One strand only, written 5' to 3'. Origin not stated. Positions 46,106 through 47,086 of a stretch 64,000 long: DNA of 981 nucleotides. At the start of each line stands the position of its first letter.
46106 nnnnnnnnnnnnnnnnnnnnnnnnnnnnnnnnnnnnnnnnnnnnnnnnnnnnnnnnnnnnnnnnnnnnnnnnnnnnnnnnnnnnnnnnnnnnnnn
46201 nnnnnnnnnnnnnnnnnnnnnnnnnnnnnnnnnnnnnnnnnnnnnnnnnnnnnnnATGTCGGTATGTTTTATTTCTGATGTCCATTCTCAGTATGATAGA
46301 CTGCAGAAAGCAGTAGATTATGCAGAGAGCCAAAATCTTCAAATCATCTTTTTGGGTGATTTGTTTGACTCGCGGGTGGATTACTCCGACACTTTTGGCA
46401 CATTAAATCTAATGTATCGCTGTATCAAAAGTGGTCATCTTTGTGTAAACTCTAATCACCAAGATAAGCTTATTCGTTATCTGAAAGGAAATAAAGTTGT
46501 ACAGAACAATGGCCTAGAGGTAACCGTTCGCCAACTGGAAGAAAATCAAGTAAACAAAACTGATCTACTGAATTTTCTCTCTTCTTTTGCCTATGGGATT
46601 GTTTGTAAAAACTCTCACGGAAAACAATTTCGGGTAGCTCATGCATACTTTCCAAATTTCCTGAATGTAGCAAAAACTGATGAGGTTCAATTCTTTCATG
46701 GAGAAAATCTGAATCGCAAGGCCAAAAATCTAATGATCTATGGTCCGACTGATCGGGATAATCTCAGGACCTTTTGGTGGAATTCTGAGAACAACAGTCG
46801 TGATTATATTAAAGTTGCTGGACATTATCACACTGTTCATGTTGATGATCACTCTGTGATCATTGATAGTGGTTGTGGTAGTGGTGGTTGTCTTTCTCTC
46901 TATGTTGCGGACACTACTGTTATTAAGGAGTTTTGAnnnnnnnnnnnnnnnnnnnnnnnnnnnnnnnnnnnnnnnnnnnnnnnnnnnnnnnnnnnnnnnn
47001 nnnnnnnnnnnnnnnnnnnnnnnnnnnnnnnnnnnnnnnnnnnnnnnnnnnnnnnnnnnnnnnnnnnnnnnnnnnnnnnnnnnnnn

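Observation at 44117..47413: RNA-repair-like gene set (Rnl2-type ligase-like protein, metallophosphoesterase, HNH nuclease) near a tRNA island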

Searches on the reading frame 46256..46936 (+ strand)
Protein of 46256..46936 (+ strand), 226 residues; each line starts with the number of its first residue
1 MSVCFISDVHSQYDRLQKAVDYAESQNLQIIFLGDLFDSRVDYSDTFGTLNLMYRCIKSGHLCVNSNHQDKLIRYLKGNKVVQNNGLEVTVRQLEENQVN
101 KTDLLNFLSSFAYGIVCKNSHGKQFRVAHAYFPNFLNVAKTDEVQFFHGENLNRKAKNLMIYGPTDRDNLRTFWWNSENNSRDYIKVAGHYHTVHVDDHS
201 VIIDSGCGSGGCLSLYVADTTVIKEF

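Call 3: search_protein_families(library=pfam, proteins=[window:46256-46936:+], max_evalue=0.1)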
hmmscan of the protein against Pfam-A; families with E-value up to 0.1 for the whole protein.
window:46256-46936:+ (226 aa): 3 families
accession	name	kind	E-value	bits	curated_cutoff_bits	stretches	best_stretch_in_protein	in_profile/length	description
PF00149.33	Metallophos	-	1.1e-07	32.9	21.5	1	1-194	1-159/191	Calcineurin-like phosphoesterase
PF12850.12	Metallophos_2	-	2.1e-06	28.2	27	1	1-199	1-124/154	Calcineurin-like phosphoesterase superfamily domain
PF16117.10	DUF4833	-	0.009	16.6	23.1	1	74-147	17-92/138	Domain of unknown function (DUF4833)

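Call 4: search_protein_families(library=phrogs, proteins=[window:46256-46936:+], max_evalue=0.01)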
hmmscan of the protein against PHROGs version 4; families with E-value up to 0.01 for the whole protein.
window:46256-46936:+ (226 aa): 3 families
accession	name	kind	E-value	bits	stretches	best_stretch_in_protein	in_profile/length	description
phrog_246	-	other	6.3e-11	43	1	5-220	180-384/417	NinI-like serine-threonine phosphatase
phrog_20114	-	other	4.1e-06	28.2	1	3-78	5-79/131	phosphoesterase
phrog_100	-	DNA, RNA and nucleotide metabolism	0.0013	18.2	1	11-41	51-82/989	SbcD-like subunit of palindrome specific endonuclease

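Call 6: search_solved_structures(query=window:46256-46936:+, max_evalue=1, show_alignments=3)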
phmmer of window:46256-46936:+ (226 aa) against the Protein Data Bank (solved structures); distinct sequences matched with E-value up to 1: 2.
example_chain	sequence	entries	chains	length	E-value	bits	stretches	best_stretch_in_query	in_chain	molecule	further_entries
4j6o_A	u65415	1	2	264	1.3e-08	37.9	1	26-216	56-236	Metallophosphoesterase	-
5vjv_A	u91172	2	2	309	0.034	16.9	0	177-208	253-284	Rhizobiales-like phosphatase 2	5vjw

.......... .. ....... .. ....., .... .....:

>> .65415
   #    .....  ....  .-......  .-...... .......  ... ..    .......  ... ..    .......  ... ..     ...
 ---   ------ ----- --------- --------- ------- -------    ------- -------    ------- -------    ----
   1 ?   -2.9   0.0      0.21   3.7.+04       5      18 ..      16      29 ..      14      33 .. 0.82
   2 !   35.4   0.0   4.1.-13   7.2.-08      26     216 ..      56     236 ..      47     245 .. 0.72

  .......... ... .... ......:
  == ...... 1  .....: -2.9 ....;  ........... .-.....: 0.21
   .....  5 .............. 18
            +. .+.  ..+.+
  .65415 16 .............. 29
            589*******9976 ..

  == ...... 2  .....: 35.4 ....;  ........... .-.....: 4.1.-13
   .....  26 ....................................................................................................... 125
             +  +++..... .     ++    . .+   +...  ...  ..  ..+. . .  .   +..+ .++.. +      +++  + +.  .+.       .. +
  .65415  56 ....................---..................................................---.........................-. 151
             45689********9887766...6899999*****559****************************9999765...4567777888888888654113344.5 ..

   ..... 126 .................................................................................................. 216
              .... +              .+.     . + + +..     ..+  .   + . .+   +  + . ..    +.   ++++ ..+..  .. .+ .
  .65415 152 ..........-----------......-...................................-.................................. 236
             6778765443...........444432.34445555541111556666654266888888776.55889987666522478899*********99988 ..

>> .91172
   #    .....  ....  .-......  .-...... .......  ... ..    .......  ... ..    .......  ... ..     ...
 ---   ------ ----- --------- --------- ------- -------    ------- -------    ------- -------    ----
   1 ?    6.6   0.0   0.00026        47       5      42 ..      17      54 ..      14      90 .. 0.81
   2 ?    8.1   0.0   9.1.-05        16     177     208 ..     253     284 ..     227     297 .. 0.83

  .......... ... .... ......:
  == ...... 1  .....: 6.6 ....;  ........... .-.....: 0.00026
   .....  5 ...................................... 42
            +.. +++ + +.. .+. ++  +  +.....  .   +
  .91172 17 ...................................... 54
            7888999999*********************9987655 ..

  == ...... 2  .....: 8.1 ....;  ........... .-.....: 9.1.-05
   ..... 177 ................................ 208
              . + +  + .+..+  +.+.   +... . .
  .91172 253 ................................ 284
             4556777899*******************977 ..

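Call 12: find_homologous_proteins(query=window:46256-46933:+, max_evalue=0.001)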
Query window:46256-46933:+ (226 aa): 197 proteins with E <= 0.001 among 253 candidates; the best 120 are listed.
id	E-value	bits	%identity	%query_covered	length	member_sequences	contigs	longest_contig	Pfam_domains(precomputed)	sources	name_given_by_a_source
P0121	4.6e-151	518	100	100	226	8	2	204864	PF12850.13,PF00149.34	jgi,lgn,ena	jgi:hypothetical protein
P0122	4.8e-133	460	88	99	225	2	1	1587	PF00149.34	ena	-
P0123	5.4e-132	456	88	99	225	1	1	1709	PF00149.34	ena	-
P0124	1.3e-131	455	88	99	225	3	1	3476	PF00149.34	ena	-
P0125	1.2e-100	354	67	100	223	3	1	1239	-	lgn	-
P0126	5.0e-97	342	65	100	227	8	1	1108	-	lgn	-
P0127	1.3e-94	334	64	100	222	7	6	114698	PF12850.13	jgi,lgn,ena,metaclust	metaclust:\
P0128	4.8e-94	332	65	100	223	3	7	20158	PF00149.34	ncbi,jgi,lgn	jgi:Icc-related predicted phosphoesterase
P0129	3.2e-93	329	63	99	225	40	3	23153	-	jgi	jgi:Icc-related predicted phosphoesterase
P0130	2.1e-91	323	61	100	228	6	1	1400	-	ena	-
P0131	6.3e-89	315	60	100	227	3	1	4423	-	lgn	-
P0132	8.3e-88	312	60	100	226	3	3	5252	PF00149.34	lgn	-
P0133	1.9e-87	310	58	99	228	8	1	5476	-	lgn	-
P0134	2.3e-87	310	59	99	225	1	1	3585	-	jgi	jgi:hypothetical protein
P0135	4.5e-87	309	58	100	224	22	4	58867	PF00149.34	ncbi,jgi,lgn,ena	jgi:hypothetical protein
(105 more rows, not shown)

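Call 39: predict_structure(alignment_id=A2)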
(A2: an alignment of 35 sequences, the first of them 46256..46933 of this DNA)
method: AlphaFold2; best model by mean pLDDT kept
length: 226 residues; sequences in the alignment: 35
mean_pLDDT: 93.9   pTM: 0.91
mean pLDDT of the five models: 93.9, 93.2, 92.6, 92.2, 91.6
residues with pLDDT >= 90: 198; 70-90: 25; 50-70: 3; < 50: 0
segments of 3 or more residues with pLDDT < 50: none
pLDDT, mean of each block of 10 residues (from residue 1): 94 96 98 90 91 98 97 95 89 95 97 98 97 95 95 97 94 85 93 94 81 94 96
secondary structure, 60 per line:
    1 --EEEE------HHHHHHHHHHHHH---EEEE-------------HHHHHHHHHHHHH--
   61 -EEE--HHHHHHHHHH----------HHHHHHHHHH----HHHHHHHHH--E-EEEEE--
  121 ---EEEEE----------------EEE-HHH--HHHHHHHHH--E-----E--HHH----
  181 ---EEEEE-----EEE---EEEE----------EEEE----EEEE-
elements in order: E3-6 H13-25 E29-32 H46-58 E62-64 H67-76 H87-96 H101-109 E114-118 E124-128 E145-147 H154-162 E184-188 E194-196 E200-203 E214-217 E222-225

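Call 42: fold_search(model_id=the predicted structure, library=pdb)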
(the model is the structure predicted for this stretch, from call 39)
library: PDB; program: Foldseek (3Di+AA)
matches with E <= 10: 570; with E <= 0.001: 103
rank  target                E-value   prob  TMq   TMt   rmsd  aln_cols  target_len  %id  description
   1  4j6o_A                4.3e-13  1.00  0.78  0.68   3.9       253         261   25  Crystal Structure of the Phosphatase Domain of C. thermocellum (Bacterial) PnkP (released 2013-04-10)
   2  4j6o_B                1.2e-12  1.00  0.79  0.70   3.2       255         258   24  Crystal Structure of the Phosphatase Domain of C. thermocellum (Bacterial) PnkP (released 2013-04-10)
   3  1g5b_B                5.8e-08  1.00  0.57  0.58   6.0       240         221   18  BACTERIOPHAGE LAMBDA SER/THR PROTEIN PHOSPHATASE (released 2001-03-07)
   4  2qjc                  7.5e-08  1.00  0.63  0.64   7.2       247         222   19  Crystal structure of a putative diadenosine tetraphosphatase (released 2007-07-24)
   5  5vjv                  1.6e-07  1.00  0.60  0.47   7.0       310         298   16  Rhizobiales-like phosphatase 2 (released 2018-03-21)
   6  9ojd_A                2.3e-07  1.00  0.68  0.58   6.4       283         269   15  Crystal structure of E. coli diadenosine tetraphosphate hydrolase (ApaH) (released 2025-09-03)
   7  1g5b_A                4.9e-07  1.00  0.58  0.60   6.2       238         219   16  BACTERIOPHAGE LAMBDA SER/THR PROTEIN PHOSPHATASE (released 2001-03-07)
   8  9oly_A                8.5e-07  1.00  0.69  0.59   7.1       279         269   15  Crystal structure of E. coli ApaH D37A mutant, apo form (released 2025-09-03)
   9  2dfj_A                1.6e-06  1.00  0.68  0.58   7.1       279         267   15  Crystal Structure of the Diadenosine Tetraphosphate Hydrolase from Shigella flexneri 2a (released 2006-12-05)
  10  3qfn_A                3.0e-06  1.00  0.57  0.53   5.9       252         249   12  Crystal structure of Streptococcal asymmetric Ap4A hydrolase and phosphodiesterase Spr1479/SapH in complex with inorga (released 2011-08-24)
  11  3qfm_B                1.9e-05  1.00  0.57  0.52   5.9       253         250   12  Crystal structure of Streptococcal asymmetric Ap4A hydrolase and phosphodiesterase Spr1479/SapH (released 2011-08-24)
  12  7sqc_6C               1.9e-05  1.00  0.58  0.53   5.5       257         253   13  Ciliary C1 central pair apparatus isolated from Chlamydomonas reinhardtii (released 2022-04-13)
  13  1nnw_A                2.8e-05  1.00  0.60  0.55   5.5       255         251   10  hypothetical protein from Pyrococcus furiosus Pfu-1218608 (released 2003-02-11)
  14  3qfm_A                3.8e-05  1.00  0.57  0.51   6.0       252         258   13  Crystal structure of Streptococcal asymmetric Ap4A hydrolase and phosphodiesterase Spr1479/SapH (released 2011-08-24)
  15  7sqc_6D               3.8e-05  1.00  0.59  0.54   6.1       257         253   13  Ciliary C1 central pair apparatus isolated from Chlamydomonas reinhardtii (released 2022-04-13)
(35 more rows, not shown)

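Call 48: search_dna_similar(query=window:46256-46933:+, collection=phages, mode=protein, max_evalue=0.00001, max_rows=40)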
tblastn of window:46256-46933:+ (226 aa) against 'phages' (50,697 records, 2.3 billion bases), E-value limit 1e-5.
Records with a match: 21; places in all: 21; records where one place covers at least 80% of the query: 20.
Best place of each record, by identity: 95-99% 2; <60% 19.
By first word of the organism name: Pseudomonas 11; Cyanophage 5; Synechococcus 4; Sinorhizobium 1.
By host as written in the record: Pseudomonas aeruginosa PAO1 5; Parasynechococcus marenigrum WH 8102 3; Pseudomonas aeruginosa 3; - 3; Synechoccus sp. 2; Synechococcus sp. CBW1002 2; Synechococcus sp. CC9605 2; Sinohrizobium meliloti NRRL L-50 1.
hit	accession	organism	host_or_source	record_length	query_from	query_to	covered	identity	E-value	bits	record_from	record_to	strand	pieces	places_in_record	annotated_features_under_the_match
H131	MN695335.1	Synechococcus phage B23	Synechoccus sp.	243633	1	226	100%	96.9%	2e-137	430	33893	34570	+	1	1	hypothetical protein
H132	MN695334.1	Synechococcus phage B3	Synechoccus sp.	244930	1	226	100%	96.9%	2e-137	430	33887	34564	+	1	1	hypothetical protein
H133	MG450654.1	Synechococcus phage S-CBWM1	Synechococcus sp. CBW1002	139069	4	204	89%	37.4%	2e-40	152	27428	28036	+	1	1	putative serine/threonine protein phosphatase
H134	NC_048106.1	Synechococcus phage S-CBWM1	Synechococcus sp. CBW1002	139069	4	204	89%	37.4%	2e-40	152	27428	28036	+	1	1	putative serine/threonine protein phosphatase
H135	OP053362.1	Cyanophage S-TIM54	Parasynechococcus marenigrum WH 8102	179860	3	204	89%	25.3%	8e-8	58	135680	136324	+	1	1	protein PhoS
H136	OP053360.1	Cyanophage S-TIM66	Synechococcus sp. CC9605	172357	2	204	90%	24.8%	9e-8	58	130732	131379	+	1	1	protein PhoS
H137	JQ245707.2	Cyanophage S-TIM5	Parasynechococcus marenigrum WH 8102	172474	2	204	90%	24.8%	9e-8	58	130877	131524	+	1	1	protein PhoS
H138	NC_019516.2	Cyanophage S-TIM5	Parasynechococcus marenigrum WH 8102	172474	2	204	90%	24.8%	9e-8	58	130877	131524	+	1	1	protein PhoS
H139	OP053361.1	Cyanophage S-TIM61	Synechococcus sp. CC9605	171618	2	204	90%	24.8%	1e-7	57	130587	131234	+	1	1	protein PhoS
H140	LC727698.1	Pseudomonas phage sp. 30-3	Pseudomonas aeruginosa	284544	6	190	82%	27.1%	1e-9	64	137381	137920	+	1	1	hypothetical protein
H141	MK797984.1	Pseudomonas phage vB_PaeM_PA5oct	-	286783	6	190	82%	27.1%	1e-9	64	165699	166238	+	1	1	metallophosphoesterase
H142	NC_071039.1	Pseudomonas phage vB_PaeM_PA5oct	-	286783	6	190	82%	27.1%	1e-9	64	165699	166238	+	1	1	metallophosphoesterase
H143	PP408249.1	Pseudomonas phage vB_Pa-PAC2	Pseudomonas aeruginosa PAO1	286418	6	190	82%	27.1%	2e-9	63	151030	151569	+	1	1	metallophosphoesterase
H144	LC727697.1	Pseudomonas phage sp. 30-2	Pseudomonas aeruginosa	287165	6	190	82%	27.1%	2e-9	63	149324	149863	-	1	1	hypothetical protein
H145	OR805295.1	Pseudomonas phage Paride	Pseudomonas aeruginosa PAO1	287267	6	190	82%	27.1%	2e-9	63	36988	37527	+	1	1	hypothetical protein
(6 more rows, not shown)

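Call 49: get_annotated_region(hit=H134, flank=4000)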
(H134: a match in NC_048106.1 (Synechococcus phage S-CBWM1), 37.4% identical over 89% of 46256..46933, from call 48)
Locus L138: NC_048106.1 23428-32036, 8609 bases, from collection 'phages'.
description: Synechococcus phage S-CBWM1, complete genome.
organism: Synechococcus phage S-CBWM1 (NCBI taxid 2053653)
taxonomy: Viruses; Duplodnaviria; Heunggongvirae; Uroviricota; Caudoviricetes; Aokuangvirus; Aokuangvirus SCBWM1
host: Synechococcus sp. CBW1002; source: -; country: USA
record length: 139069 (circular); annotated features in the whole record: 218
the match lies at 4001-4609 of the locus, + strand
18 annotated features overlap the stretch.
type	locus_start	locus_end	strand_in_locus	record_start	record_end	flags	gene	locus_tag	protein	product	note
CDS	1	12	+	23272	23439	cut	-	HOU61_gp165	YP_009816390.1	hypothetical protein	hypothetical protein S-CBWM1-gp32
CDS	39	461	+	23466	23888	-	-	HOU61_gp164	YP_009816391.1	hypothetical protein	hypothetical protein S-CBWM1-gp33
CDS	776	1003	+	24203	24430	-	-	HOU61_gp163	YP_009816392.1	hypothetical protein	hypothetical protein S-CBWM1-gp34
CDS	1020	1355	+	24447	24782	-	-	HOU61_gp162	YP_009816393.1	putative DNA binding protein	-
tRNA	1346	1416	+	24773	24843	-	-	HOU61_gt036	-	tRNA-Thr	-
CDS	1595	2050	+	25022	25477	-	-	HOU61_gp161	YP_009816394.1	lipoprotein precursor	-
CDS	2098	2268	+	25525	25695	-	-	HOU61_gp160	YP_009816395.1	hypothetical protein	hypothetical protein S-CBWM1-gp37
CDS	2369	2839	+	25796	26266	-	-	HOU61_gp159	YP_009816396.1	hypothetical protein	hypothetical protein S-CBWM1-gp38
CDS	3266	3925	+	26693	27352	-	-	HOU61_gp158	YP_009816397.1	nicotinamide/nicotinate mononucleotide adenylyltransferase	-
CDS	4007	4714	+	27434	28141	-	-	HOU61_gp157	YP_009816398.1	putative serine/threonine protein phosphatase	-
CDS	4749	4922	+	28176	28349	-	-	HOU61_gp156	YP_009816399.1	hypothetical protein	hypothetical protein S-CBWM1-gp41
CDS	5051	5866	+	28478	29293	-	-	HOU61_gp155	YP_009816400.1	putative alpha/beta hydrolase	-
CDS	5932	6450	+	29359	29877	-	-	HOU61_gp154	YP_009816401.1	hypothetical protein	hypothetical protein S-CBWM1-gp43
CDS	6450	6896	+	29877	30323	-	-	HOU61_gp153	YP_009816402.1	hypothetical protein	hypothetical protein S-CBWM1-gp44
CDS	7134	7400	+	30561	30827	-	-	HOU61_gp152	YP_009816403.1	hypothetical protein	hypothetical protein S-CBWM1-gp45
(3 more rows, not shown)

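Call 50: get_annotated_region(hit=H142, flank=4000)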
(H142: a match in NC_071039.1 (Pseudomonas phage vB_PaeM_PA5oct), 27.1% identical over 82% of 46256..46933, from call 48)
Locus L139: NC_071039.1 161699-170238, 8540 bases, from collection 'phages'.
description: Pseudomonas phage vB_PaeM_PA5oct, complete genome.
organism: Pseudomonas phage vB_PaeM_PA5oct (NCBI taxid 2163605)
taxonomy: Viruses; Duplodnaviria; Heunggongvirae; Uroviricota; Caudoviricetes; Arenbergviridae; Wroclawvirus; Wroclawvirus PA5oct
host: -; source: -; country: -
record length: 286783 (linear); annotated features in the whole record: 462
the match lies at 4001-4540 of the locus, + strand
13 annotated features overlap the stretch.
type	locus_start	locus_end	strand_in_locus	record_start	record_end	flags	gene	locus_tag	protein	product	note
CDS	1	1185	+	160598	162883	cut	-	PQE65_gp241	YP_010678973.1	ribonucleotide reductase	ESI-MS/MS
CDS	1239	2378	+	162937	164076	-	-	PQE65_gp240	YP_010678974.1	ribonucleotide reductase class Ia beta subunit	ESI-MS/MS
CDS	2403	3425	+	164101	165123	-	-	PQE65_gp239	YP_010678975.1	PAAR motif of membran proteins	ESI-MS/MS; putative baseplate hub sub and tail lysozyme, muramoyl-pentapeptidase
CDS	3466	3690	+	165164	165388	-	-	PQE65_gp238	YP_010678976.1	hypothetical protein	-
CDS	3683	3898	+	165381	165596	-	-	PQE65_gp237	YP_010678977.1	hypothetical protein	-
CDS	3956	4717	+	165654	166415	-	-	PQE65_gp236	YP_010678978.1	metallophosphoesterase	-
CDS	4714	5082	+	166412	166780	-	-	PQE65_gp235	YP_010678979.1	hypothetical protein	-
CDS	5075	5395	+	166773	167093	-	-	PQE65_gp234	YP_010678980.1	hypothetical protein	-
CDS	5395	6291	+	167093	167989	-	-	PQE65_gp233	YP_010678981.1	thymidylate synthase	ESI-MS/MS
CDS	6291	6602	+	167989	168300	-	-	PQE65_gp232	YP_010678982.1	hypothetical protein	-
CDS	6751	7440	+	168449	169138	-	-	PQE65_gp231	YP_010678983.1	GTP cyclohydrolase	ESI-MS/MS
CDS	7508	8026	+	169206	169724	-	-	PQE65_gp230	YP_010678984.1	QueD-like 6-pyruvoyl-tetrahydropterin synthase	ESI-MS/MS; 6-carboxytetrahydropterin synthase, Queuosine biosynthesis QueD, PTPS-I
CDS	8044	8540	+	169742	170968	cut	-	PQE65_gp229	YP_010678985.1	porphyrin biosynthesis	ATP-dependent Clp protease ATP-binding subunit ClpX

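Call 51: find_related_loci(query=A2, collection=viral_contigs, flank=6000)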
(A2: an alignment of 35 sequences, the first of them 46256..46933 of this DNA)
Query A2 (226 aa) in viral_contigs; peptide patterns used: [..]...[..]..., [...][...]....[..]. (x = any residue, [..] = any of these).
112 stretches matched a pattern; 44 encode a relative of the query (tblastn E <= 1e-3); 44 distinct loci.
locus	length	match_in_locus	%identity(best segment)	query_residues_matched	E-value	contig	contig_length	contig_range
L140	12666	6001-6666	64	1-226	7e-100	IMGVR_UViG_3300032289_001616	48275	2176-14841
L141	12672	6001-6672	58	1-226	3e-92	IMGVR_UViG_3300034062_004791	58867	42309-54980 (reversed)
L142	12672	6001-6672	57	1-226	4e-92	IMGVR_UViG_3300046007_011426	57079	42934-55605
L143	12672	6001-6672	56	1-226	1e-89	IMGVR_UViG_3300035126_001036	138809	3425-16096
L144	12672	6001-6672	56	1-226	1e-89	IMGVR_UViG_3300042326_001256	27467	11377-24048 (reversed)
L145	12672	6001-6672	56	1-226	1e-89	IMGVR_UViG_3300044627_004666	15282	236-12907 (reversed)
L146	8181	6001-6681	44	1-226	2e-61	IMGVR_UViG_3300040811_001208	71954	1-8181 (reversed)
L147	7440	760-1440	45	1-226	6e-61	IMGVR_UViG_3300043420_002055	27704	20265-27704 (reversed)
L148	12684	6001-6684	41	1-226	8e-57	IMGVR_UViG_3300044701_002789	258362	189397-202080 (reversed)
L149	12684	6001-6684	41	1-226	8e-57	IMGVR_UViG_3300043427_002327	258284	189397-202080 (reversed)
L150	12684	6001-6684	41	1-226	8e-57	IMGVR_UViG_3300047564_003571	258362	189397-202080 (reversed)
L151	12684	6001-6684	41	1-226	8e-57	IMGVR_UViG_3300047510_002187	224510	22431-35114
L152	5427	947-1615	45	5-226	4e-55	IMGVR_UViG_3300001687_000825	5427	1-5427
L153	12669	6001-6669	45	5-226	2e-55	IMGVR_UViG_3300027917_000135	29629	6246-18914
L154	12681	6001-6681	39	2-226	2e-51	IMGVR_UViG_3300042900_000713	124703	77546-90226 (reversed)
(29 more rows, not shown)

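Call 72: search_protein_families(library=ncbifam, proteins=[window:46256-46933:+], max_evalue=0.01)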
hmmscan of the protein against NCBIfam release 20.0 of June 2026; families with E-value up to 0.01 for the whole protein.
window:46256-46933:+ (226 aa): 5 families
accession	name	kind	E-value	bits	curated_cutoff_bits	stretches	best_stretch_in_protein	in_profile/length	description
TIGR04075.1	bacter_Pnkp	equivalog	1.1e-14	53.6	750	1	17-213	212-398/851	polynucleotide kinase-phosphatase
NF010148.0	PRK13625.1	equivalog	4.3e-07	29.7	340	1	24-133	27-143/245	bis(5'-nucleosyl)-tetraphosphatase PrpE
NF001204.0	PRK00166.1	equivalog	2.3e-05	23.9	176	0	1-133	1-124/276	symmetrical bis(5'-nucleosyl)-tetraphosphatase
TIGR04123.1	P_estr_lig_assc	hypoth_equivalog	0.0022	17.4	150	0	9-80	49-122/207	ligase-associated DNA damage response endonuclease PdeM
NF006988.0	PRK09453.1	equivalog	0.0084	15.9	117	0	1-37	1-38/183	phosphodiesterase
